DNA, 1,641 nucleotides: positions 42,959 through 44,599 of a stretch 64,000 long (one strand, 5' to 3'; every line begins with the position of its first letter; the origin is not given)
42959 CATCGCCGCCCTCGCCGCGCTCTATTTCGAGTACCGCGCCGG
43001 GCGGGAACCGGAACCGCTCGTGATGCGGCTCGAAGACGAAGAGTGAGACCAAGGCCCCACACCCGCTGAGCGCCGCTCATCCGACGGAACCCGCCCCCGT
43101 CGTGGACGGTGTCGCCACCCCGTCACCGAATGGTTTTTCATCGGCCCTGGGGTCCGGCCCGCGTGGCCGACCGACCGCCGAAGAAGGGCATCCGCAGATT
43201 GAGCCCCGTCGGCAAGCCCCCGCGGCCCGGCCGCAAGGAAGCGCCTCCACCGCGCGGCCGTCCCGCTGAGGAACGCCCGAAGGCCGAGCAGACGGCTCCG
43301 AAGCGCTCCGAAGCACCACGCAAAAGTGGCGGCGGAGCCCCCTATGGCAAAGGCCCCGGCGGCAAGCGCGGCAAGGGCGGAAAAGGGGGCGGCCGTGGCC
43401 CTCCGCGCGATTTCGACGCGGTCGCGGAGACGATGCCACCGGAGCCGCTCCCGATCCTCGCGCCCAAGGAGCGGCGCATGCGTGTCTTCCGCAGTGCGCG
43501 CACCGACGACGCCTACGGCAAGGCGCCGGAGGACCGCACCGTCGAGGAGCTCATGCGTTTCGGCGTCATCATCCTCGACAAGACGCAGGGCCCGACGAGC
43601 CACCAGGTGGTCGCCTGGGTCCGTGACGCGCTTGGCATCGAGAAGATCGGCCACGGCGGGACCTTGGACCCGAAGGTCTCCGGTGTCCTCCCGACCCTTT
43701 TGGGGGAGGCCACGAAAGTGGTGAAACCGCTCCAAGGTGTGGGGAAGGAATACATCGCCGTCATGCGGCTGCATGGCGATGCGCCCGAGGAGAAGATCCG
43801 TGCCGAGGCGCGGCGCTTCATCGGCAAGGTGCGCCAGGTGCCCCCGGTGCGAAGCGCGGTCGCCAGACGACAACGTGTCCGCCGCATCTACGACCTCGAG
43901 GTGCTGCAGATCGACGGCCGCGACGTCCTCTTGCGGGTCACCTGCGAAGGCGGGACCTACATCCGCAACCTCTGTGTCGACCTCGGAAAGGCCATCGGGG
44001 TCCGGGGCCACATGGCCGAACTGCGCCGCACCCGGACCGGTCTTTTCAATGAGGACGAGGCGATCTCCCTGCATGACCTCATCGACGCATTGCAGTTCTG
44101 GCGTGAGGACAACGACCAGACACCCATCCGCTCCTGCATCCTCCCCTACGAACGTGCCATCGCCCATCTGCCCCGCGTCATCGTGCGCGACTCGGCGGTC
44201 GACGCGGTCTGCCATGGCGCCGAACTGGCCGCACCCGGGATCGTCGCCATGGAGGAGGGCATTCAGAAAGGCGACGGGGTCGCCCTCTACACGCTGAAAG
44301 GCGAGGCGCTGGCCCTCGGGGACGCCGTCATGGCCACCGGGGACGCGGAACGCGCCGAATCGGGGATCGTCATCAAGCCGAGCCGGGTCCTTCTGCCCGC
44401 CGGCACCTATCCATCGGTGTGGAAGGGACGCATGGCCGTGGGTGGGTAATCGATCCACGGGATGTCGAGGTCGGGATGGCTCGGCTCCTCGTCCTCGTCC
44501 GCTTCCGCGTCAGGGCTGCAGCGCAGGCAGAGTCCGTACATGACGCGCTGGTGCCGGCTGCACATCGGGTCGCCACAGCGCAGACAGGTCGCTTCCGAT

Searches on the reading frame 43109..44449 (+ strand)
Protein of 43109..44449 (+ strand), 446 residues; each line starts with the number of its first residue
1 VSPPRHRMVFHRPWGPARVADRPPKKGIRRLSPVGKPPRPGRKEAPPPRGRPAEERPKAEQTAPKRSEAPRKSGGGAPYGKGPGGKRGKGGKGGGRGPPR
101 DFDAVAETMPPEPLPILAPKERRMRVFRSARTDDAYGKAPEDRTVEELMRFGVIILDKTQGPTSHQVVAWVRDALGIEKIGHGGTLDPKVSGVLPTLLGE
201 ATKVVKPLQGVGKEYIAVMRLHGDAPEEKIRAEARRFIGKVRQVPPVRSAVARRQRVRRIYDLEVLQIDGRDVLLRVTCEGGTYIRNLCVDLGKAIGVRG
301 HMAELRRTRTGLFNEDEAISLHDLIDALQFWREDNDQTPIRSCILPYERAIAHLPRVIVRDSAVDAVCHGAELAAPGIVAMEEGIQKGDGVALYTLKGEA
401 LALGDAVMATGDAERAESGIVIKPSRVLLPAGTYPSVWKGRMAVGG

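Call 29: search_protein_families(library=pfam, proteins=[window:43109-44449:+], max_evalue=0.001)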
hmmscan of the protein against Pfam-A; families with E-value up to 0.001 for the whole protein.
window:43109-44449:+ (446 aa): 5 families
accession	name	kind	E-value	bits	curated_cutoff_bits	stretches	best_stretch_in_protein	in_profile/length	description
PF01509.24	TruB_N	-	3.6e-25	89.5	27.3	1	172-285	1-149/149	TruB family pseudouridylate synthase (N terminal domain)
PF16198.10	TruB_C_2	-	1.9e-22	79.6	29.3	1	286-351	1-65/66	tRNA pseudouridylate synthase B C-terminal domain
PF01472.26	PUA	-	2.6e-19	69.4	24.8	1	355-428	1-74/74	PUA domain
PF08068.17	DKCLD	-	1.3e-14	54.4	27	1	114-168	4-58/58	DKCLD (NUC011) domain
PF21238.2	Pus10_C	-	5.3e-05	23.3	27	1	212-288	123-201/232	Pus10, C-terminal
